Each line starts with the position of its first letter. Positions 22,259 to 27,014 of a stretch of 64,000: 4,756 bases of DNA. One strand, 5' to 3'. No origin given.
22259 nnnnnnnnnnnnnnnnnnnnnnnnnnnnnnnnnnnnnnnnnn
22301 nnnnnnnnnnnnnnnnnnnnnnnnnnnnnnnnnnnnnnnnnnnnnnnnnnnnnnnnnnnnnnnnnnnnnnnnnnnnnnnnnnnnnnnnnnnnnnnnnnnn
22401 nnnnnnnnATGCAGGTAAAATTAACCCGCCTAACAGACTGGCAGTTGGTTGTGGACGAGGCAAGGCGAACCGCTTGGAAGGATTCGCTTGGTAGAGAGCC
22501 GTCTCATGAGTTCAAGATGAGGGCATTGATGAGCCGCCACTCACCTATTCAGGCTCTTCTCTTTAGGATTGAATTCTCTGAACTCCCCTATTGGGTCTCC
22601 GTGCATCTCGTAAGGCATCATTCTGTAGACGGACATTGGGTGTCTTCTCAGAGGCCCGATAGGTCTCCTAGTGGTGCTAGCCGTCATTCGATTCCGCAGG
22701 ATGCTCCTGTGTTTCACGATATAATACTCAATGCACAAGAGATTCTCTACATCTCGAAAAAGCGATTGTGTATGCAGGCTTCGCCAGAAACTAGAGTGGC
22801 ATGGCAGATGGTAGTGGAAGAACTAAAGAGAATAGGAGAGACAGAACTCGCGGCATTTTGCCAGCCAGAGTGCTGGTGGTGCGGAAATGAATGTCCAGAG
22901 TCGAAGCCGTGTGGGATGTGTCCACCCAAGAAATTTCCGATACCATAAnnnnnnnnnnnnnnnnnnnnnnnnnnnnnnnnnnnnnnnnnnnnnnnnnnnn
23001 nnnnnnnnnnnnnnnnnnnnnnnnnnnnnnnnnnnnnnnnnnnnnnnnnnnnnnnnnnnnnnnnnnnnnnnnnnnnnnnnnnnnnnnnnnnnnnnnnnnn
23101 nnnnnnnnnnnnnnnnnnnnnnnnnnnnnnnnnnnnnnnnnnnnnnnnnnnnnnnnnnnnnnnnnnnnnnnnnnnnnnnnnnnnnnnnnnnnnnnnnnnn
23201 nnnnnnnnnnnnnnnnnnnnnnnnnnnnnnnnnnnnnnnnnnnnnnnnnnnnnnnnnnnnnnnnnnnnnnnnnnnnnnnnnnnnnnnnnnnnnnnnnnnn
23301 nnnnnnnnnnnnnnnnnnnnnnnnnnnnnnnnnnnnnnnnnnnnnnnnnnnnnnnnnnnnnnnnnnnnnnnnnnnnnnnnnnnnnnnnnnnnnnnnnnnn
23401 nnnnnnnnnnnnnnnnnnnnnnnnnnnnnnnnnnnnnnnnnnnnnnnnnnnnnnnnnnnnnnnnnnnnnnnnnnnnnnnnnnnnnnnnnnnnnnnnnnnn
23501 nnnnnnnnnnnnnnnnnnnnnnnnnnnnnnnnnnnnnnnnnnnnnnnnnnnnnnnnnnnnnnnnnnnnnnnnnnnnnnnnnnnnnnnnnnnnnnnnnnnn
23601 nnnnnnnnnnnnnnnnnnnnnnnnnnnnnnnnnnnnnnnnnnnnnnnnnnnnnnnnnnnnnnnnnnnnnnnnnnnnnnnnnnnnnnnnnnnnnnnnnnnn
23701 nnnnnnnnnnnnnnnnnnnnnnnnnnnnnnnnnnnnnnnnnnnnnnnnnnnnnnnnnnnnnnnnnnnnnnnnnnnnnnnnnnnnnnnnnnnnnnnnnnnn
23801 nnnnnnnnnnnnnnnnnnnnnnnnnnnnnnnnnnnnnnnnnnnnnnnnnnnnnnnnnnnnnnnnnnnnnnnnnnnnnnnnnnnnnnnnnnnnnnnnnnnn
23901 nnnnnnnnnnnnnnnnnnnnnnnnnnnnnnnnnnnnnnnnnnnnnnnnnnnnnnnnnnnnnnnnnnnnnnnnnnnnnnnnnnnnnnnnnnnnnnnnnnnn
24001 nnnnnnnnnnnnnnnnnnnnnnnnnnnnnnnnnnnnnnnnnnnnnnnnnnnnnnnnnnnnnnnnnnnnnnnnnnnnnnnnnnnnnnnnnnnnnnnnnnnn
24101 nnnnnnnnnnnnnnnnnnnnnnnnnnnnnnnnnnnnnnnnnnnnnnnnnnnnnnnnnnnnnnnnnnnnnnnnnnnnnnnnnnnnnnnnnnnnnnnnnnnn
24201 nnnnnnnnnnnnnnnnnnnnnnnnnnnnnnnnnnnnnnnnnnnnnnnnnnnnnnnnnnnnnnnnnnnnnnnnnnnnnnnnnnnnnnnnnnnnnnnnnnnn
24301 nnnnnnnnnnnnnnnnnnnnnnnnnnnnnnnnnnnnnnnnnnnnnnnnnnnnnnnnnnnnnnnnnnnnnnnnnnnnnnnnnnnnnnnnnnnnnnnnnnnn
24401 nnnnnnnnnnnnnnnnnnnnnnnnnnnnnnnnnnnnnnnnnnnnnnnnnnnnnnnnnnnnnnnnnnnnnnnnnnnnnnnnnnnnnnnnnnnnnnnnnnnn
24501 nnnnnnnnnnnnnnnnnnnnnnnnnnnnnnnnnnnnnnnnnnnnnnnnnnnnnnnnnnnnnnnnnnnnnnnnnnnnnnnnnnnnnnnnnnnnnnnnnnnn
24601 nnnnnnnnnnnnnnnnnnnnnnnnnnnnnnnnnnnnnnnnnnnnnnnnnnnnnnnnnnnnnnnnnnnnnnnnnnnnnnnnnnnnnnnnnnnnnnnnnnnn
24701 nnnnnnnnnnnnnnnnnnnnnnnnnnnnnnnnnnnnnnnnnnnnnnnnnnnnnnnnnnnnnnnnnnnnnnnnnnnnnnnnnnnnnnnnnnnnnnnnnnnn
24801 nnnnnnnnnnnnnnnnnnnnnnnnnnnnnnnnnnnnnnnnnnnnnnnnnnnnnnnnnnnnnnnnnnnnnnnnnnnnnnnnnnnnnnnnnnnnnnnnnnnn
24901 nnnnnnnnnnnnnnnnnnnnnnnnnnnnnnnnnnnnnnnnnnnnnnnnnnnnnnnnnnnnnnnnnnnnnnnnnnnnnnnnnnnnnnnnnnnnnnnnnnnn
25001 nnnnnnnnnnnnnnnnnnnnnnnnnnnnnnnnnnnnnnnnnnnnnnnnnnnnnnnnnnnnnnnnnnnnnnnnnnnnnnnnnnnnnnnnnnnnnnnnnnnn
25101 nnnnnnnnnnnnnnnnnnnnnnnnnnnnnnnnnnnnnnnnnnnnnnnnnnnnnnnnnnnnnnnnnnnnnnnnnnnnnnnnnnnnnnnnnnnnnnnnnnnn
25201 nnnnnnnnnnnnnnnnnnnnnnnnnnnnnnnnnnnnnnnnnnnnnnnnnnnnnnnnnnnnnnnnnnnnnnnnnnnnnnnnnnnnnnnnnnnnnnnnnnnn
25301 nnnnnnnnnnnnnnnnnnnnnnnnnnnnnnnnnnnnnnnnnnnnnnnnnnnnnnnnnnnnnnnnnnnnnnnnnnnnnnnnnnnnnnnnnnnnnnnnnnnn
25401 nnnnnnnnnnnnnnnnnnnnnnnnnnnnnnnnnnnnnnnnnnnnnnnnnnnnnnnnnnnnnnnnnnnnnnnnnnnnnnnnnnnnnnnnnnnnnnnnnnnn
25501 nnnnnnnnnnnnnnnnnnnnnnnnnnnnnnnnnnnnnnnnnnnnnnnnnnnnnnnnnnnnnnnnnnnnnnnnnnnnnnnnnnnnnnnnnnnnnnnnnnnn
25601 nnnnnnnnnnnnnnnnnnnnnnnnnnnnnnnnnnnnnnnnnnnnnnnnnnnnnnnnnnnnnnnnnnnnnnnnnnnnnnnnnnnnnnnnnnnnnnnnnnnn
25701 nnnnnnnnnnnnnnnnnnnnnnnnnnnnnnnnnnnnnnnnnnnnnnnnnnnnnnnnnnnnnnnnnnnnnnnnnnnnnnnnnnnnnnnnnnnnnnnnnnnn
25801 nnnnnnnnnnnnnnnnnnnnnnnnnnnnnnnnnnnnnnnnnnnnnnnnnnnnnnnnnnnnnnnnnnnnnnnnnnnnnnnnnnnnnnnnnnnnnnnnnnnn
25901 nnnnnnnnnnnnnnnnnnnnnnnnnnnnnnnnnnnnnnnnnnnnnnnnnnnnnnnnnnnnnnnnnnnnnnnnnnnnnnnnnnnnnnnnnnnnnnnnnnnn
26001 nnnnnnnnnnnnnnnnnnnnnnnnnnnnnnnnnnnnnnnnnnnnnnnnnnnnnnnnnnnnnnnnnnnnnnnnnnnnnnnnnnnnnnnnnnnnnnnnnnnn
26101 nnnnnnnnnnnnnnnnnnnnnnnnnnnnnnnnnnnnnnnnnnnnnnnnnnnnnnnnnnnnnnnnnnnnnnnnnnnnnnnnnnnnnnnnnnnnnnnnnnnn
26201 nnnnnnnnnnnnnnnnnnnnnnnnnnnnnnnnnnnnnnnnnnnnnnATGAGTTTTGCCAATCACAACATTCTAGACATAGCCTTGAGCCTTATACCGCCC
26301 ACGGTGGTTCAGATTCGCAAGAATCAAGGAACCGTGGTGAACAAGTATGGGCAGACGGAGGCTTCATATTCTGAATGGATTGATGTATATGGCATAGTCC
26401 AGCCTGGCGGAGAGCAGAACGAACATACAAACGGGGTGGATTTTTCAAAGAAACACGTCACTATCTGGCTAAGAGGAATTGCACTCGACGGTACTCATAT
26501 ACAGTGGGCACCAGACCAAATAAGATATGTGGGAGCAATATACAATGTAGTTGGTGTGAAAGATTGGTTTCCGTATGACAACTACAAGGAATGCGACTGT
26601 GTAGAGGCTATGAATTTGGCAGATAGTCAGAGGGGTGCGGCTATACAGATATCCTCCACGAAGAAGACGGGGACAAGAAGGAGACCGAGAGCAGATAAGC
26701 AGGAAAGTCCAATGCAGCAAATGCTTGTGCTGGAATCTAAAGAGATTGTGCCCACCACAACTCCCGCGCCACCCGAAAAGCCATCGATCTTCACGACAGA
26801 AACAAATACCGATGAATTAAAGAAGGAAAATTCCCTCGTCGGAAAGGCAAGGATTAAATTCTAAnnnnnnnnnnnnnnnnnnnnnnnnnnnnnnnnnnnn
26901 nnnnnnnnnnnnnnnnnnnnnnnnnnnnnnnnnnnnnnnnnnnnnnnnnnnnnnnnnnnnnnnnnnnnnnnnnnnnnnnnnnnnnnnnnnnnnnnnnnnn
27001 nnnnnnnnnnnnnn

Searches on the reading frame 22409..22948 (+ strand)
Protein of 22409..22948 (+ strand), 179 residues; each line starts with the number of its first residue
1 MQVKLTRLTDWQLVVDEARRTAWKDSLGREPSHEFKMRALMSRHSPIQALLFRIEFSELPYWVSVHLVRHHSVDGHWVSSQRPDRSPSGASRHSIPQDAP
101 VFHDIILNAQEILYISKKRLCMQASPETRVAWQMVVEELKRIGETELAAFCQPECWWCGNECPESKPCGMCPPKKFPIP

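Call 49: search_protein_families(library=pfam, proteins=[window:22409-22948:+], max_evalue=0.01)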
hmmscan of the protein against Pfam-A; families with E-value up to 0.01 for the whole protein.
window:22409-22948:+ (179 aa): 1 family
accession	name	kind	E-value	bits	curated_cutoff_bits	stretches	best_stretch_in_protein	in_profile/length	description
PF02511.20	Thy1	-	0.0056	16.9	24.8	0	106-141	152-187/191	Thymidylate synthase complementing protein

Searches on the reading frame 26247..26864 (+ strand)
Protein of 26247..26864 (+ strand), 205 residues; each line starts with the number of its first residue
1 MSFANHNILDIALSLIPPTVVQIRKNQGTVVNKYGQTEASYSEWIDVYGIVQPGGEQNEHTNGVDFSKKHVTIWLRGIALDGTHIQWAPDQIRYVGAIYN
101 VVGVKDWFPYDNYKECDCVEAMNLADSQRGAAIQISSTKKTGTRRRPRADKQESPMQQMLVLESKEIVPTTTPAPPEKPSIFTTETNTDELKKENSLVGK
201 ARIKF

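Call 3: search_protein_families(library=pfam, proteins=[window:26247-26864:+], max_evalue=0.01)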
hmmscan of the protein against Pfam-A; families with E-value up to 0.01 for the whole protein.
window:26247-26864:+ (205 aa): 2 families
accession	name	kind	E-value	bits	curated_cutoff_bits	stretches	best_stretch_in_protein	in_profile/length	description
PF22755.2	E217_gp28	-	3.7e-11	43.6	27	1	12-120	2-109/110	E217 collar protein gp28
PF05521.18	Phage_HCP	-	4.4e-07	30.9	25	1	21-120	10-105/106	Phage head completion protein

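Call 4: search_protein_families(library=phrogs, proteins=[window:26247-26864:+], max_evalue=0.01)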
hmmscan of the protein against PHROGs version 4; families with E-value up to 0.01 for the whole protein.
window:26247-26864:+ (205 aa): 2 families
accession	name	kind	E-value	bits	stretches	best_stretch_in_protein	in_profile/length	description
phrog_4475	-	head and packaging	4.2e-11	43.8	1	3-125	3-124/132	head protein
phrog_939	-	head and packaging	0.00033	21.7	1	23-119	19-117/126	head protein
